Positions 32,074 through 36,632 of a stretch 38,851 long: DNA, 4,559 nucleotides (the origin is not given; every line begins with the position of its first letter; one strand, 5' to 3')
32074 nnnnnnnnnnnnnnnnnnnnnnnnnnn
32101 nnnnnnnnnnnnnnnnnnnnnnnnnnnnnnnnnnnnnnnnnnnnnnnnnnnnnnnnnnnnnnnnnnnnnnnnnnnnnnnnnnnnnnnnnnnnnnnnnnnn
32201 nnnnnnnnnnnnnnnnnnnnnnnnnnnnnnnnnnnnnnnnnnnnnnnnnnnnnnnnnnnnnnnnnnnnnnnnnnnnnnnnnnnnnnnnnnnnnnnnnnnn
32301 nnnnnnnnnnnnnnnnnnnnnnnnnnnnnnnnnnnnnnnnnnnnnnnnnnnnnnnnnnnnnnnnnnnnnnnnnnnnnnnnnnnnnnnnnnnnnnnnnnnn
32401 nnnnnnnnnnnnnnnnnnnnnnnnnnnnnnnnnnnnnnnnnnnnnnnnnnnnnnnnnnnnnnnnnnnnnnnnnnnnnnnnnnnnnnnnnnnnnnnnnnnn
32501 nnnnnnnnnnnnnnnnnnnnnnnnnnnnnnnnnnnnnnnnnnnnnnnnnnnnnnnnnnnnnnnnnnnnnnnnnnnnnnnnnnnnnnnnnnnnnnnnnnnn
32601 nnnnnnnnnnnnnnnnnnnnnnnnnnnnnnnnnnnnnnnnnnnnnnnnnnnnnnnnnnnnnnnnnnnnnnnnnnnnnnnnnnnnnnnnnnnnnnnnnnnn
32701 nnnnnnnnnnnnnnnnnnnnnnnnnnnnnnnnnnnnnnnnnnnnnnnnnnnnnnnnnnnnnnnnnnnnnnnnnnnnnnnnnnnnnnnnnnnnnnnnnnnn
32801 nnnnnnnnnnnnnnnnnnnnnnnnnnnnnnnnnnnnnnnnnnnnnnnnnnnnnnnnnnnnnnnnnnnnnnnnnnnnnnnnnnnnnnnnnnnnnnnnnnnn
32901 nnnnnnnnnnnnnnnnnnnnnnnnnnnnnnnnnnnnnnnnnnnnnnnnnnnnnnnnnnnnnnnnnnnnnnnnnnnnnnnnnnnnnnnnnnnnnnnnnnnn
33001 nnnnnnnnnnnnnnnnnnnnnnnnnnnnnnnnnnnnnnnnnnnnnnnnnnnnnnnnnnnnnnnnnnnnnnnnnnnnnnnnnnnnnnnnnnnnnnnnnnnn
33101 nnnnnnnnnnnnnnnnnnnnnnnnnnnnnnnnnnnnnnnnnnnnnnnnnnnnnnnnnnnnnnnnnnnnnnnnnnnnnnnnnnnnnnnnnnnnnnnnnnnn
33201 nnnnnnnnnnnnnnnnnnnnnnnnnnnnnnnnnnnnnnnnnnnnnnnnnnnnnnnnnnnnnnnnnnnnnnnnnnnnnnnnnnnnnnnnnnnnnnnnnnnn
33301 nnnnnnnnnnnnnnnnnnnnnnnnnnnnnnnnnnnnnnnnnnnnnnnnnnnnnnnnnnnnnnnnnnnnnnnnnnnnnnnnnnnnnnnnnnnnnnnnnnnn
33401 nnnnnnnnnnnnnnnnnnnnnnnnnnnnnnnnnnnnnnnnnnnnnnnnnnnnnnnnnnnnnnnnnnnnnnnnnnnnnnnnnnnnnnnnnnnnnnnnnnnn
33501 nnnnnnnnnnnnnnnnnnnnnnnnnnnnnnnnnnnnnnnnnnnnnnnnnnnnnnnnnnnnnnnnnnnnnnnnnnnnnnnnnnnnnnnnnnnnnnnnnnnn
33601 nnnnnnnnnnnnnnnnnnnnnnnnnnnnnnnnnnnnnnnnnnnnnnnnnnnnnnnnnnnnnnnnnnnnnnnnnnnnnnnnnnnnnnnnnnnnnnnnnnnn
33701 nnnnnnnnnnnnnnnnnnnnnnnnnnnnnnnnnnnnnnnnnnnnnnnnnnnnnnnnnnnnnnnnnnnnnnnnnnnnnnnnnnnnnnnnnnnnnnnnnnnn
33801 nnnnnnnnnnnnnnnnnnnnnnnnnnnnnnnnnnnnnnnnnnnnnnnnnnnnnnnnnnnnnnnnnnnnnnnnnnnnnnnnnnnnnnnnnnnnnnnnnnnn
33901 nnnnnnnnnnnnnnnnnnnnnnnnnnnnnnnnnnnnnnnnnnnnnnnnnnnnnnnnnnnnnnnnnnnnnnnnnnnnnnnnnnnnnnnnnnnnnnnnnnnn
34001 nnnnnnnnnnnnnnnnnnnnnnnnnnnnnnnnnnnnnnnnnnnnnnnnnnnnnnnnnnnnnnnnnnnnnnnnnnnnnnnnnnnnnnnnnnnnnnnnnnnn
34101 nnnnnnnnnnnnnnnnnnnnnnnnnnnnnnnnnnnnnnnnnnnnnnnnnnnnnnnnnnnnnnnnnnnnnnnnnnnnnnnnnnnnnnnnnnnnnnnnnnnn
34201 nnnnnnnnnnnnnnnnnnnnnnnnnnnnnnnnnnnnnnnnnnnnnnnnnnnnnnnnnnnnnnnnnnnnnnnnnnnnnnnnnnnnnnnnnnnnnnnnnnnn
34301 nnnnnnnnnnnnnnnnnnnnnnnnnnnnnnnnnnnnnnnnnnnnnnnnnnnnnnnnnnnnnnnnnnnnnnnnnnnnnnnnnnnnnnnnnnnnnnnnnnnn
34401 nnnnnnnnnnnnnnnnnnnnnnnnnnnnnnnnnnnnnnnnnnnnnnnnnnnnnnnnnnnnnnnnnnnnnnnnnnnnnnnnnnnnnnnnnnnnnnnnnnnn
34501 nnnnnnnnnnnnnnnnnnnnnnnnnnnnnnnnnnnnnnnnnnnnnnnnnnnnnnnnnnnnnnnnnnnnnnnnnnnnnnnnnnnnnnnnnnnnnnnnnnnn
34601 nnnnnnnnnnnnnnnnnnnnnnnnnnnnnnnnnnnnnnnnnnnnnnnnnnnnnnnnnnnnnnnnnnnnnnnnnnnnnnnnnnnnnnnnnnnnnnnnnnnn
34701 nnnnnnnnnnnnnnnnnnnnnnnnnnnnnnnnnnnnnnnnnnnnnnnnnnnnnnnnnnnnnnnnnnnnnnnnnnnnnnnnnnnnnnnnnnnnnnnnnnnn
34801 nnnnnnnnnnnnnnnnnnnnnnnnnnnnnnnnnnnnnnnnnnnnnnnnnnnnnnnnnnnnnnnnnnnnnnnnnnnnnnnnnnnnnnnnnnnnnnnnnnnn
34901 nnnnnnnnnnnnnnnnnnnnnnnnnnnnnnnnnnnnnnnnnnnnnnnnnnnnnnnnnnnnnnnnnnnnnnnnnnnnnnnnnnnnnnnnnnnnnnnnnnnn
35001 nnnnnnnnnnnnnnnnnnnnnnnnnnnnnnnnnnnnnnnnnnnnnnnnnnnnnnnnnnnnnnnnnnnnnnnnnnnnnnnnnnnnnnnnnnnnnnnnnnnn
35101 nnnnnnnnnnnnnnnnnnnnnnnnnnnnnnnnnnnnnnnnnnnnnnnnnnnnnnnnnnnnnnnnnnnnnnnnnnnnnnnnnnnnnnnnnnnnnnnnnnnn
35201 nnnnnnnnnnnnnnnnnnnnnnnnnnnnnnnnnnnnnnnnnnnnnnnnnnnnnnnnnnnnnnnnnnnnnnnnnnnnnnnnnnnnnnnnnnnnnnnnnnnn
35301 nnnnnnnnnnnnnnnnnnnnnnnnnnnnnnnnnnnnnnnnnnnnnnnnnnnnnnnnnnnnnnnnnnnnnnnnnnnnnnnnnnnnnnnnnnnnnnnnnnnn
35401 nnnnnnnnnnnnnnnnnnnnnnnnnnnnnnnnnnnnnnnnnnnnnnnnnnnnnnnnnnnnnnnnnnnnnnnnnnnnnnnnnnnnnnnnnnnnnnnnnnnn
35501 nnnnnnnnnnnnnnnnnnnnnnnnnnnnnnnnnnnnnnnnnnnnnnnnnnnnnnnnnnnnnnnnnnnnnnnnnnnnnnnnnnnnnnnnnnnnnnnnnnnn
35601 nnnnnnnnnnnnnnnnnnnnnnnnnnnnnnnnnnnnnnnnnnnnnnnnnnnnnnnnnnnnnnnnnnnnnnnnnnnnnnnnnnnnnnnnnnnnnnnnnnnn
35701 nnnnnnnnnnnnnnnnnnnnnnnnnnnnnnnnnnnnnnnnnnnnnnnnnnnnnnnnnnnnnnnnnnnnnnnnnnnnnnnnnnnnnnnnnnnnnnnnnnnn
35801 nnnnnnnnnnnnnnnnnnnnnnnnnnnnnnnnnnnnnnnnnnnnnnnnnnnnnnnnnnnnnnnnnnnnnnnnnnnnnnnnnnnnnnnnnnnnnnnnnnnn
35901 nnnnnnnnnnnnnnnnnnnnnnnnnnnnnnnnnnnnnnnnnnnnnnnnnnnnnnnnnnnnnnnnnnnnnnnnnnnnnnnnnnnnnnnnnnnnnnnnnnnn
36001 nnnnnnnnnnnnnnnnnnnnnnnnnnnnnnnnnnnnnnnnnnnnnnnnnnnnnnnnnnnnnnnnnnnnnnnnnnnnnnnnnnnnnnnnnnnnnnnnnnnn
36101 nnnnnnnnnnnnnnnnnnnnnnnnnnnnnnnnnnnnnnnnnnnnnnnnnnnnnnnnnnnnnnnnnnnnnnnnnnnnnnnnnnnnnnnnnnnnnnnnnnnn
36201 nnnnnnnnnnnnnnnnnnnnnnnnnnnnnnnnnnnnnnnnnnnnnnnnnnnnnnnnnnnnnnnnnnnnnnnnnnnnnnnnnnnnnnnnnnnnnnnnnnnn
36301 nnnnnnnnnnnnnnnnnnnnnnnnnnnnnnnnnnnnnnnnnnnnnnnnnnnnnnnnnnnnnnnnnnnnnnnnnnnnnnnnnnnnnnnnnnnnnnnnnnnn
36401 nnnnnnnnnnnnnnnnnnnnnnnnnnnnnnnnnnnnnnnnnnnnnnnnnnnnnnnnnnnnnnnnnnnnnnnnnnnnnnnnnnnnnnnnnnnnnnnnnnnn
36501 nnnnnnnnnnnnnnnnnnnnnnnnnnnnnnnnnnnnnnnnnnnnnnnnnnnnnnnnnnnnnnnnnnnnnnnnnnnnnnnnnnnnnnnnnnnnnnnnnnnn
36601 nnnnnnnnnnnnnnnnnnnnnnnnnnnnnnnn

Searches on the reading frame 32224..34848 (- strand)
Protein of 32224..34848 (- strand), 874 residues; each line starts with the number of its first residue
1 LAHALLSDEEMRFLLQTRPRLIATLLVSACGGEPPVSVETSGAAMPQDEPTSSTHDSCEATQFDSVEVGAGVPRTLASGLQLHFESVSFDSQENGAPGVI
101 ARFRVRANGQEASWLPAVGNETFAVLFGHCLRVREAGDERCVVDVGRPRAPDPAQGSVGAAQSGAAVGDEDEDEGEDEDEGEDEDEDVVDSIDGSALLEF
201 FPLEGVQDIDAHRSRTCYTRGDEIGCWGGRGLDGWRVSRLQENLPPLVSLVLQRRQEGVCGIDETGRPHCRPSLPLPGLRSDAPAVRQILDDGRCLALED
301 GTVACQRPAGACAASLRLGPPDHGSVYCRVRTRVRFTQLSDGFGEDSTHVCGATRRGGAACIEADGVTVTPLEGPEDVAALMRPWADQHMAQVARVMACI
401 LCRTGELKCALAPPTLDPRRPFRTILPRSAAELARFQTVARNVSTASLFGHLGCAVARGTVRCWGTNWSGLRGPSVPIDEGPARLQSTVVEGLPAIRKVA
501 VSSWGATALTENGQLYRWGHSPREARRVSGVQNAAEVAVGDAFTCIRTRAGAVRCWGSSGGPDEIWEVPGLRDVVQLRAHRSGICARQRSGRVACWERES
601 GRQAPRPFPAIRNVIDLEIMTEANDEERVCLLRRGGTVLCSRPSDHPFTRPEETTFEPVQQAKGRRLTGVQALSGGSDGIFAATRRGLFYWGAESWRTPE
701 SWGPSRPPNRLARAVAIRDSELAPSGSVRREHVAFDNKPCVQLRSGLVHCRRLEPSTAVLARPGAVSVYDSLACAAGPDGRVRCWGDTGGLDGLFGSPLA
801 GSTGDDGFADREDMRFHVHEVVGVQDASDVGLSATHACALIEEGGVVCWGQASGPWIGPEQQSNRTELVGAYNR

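Call 7: search_protein_families(library=pfam, proteins=[window:32224-34848:-], max_evalue=0.01)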
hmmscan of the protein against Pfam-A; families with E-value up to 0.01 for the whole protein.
window:32224-34848:- (874 aa): 2 families
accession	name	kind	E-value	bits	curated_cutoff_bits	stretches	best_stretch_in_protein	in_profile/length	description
PF25390.1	WD40_RLD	-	6.2e-13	49.2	150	2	446-521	94-169/363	RCC1-like domain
PF13540.12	RCC1_2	-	5.7e-12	45.5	22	1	536-559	3-26/30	Regulator of chromosome condensation (RCC1) repeat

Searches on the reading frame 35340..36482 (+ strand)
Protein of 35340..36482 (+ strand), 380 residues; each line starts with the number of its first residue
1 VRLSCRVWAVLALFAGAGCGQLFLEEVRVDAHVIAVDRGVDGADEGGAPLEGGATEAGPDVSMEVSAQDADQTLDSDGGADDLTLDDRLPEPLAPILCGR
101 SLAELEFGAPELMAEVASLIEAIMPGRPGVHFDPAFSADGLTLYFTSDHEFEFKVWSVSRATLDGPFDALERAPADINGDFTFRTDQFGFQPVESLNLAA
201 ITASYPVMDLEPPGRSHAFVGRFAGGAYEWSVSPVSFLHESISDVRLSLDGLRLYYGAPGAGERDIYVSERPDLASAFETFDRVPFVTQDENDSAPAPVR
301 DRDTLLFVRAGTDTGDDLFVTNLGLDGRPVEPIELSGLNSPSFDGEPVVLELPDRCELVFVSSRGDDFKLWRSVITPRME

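Call 7: search_protein_families(library=pfam, proteins=[window:35340-36482:+], max_evalue=0.01)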
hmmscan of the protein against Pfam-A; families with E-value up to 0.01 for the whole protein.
window:35340-36482:+ (380 aa): 1 family
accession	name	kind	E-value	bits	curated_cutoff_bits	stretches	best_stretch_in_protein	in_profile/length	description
PF07676.18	PD40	-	4.3e-07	30.2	20.9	1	132-150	12-30/38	WD40-like Beta Propeller Repeat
